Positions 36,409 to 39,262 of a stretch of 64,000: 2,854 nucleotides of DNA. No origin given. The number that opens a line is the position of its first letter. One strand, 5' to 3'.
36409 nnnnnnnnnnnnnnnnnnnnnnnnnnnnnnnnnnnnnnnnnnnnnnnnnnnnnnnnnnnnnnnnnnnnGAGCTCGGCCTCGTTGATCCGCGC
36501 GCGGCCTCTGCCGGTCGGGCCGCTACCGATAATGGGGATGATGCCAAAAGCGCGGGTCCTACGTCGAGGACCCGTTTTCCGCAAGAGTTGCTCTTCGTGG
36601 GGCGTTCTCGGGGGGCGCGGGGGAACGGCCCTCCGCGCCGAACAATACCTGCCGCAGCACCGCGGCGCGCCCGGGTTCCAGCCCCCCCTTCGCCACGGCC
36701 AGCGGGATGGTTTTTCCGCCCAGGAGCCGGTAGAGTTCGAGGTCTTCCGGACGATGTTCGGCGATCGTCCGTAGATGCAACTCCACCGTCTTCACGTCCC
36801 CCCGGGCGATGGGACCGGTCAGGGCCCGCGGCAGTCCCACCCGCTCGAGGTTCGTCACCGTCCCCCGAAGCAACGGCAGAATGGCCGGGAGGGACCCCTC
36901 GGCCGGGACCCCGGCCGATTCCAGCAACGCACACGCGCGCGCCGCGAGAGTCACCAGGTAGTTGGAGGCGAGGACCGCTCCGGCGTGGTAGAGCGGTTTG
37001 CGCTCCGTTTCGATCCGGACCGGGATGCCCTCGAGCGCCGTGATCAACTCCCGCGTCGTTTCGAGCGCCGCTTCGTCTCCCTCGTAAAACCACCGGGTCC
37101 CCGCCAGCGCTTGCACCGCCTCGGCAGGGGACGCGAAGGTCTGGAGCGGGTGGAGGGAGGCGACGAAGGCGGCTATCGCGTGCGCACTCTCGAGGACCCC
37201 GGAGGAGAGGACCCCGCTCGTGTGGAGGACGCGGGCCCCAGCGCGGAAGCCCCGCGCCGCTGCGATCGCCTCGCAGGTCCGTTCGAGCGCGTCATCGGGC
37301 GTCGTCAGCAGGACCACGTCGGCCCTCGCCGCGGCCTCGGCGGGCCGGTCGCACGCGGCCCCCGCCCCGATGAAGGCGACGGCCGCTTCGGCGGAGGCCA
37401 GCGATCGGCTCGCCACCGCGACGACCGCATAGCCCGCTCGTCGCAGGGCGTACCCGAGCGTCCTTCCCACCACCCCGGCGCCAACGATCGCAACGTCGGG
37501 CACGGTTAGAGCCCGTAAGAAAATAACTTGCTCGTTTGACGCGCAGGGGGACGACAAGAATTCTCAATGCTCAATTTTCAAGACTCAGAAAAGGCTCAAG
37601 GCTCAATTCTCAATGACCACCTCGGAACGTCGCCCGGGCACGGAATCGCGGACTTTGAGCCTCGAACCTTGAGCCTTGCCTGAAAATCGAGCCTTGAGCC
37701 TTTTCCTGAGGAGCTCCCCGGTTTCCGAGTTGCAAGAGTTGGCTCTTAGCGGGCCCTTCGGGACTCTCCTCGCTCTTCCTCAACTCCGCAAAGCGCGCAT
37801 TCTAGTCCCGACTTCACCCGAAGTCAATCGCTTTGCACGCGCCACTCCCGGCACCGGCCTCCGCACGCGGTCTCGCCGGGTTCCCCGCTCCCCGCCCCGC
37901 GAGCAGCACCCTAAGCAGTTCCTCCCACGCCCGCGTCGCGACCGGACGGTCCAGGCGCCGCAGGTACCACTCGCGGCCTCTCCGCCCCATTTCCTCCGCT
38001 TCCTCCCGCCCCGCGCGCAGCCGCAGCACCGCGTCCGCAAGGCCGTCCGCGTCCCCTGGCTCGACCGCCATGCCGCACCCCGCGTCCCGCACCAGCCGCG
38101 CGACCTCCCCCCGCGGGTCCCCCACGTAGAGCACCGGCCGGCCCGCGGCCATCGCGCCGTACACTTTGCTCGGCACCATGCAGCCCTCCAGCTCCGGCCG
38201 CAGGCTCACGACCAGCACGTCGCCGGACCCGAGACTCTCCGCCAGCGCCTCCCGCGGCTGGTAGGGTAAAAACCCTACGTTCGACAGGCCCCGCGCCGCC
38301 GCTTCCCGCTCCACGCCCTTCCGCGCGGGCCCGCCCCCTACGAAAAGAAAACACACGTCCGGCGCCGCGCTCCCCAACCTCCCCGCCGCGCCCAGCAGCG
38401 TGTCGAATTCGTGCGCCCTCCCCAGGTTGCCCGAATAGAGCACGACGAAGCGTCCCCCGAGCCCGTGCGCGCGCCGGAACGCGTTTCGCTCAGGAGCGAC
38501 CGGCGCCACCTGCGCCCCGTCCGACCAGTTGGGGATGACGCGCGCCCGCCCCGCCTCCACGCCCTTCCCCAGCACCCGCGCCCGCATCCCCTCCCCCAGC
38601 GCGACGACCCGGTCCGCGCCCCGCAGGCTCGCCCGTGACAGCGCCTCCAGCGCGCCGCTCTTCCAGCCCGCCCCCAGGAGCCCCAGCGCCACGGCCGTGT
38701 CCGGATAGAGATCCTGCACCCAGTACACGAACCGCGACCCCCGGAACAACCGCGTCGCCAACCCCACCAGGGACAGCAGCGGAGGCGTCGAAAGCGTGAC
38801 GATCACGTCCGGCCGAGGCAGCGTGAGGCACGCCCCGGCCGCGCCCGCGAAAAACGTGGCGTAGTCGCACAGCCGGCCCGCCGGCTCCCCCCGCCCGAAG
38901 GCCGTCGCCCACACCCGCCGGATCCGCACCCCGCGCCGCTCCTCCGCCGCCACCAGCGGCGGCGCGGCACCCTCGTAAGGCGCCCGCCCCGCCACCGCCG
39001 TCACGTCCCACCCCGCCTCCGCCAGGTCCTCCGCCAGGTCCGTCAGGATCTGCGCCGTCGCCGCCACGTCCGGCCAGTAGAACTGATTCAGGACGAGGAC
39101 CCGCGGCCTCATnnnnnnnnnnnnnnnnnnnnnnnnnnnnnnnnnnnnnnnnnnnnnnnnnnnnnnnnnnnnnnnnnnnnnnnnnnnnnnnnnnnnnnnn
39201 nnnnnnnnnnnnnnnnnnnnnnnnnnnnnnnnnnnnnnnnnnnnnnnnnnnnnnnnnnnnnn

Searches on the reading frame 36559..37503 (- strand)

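Call 22: search_protein_families(library=pfam, proteins=[window:36559-37503:-], max_evalue=0.001)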
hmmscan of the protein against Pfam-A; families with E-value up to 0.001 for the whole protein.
window:36559-37503:- (314 aa): 7 families
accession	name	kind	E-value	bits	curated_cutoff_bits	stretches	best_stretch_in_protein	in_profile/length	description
PF10728.14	DUF2520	-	4.3e-35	120.6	25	1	138-264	3-124/125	Domain of unknown function (DUF2520)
PF10727.15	Rossmann-like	-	2.4e-15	56.9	23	1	4-119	17-131/131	Rossmann-like domain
PF03807.23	F420_oxidored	-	1.9e-09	38.4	21.6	1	4-80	2-79/94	NADP oxidoreductase coenzyme F420-dependent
PF02558.23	ApbA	-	1.3e-05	25.3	22.2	1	4-82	1-88/150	Ketopantoate reductase PanE/ApbA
PF07991.19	KARI_N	-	1.8e-05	24.8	20.6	1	4-77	7-77/165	Acetohydroxy acid isomeroreductase, NADPH-binding domain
PF03446.21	NAD_binding_2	-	2.1e-05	25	21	1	3-100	1-97/161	NAD binding domain of 6-phosphogluconate dehydrogenase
PF01408.29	GFO_IDH_MocA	-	0.00053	21.1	24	1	4-77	3-79/120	Oxidoreductase family, NAD-binding Rossmann fold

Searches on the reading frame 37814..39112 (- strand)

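Call 22: search_protein_families(library=pfam, proteins=[window:37814-39112:-], max_evalue=0.001)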
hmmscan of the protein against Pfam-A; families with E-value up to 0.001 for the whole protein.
window:37814-39112:- (432 aa): 4 families
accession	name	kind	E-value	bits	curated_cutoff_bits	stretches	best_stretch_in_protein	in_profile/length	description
PF13579.12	Glyco_trans_4_4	-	1.5e-21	77.8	29.7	1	21-196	5-158/158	Glycosyl transferase 4-like domain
PF00534.26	Glycos_transf_1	-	4.1e-19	69.2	26.4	1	210-382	3-172/172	Glycosyl transferases group 1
PF13692.12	Glyco_trans_1_4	-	2.9e-17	63.7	27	1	222-365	2-139/142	Glycosyl transferases group 1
PF13439.12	Glyco_transf_4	-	2.1e-12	47.9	28.5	1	22-196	7-165/170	Glycosyltransferase Family 4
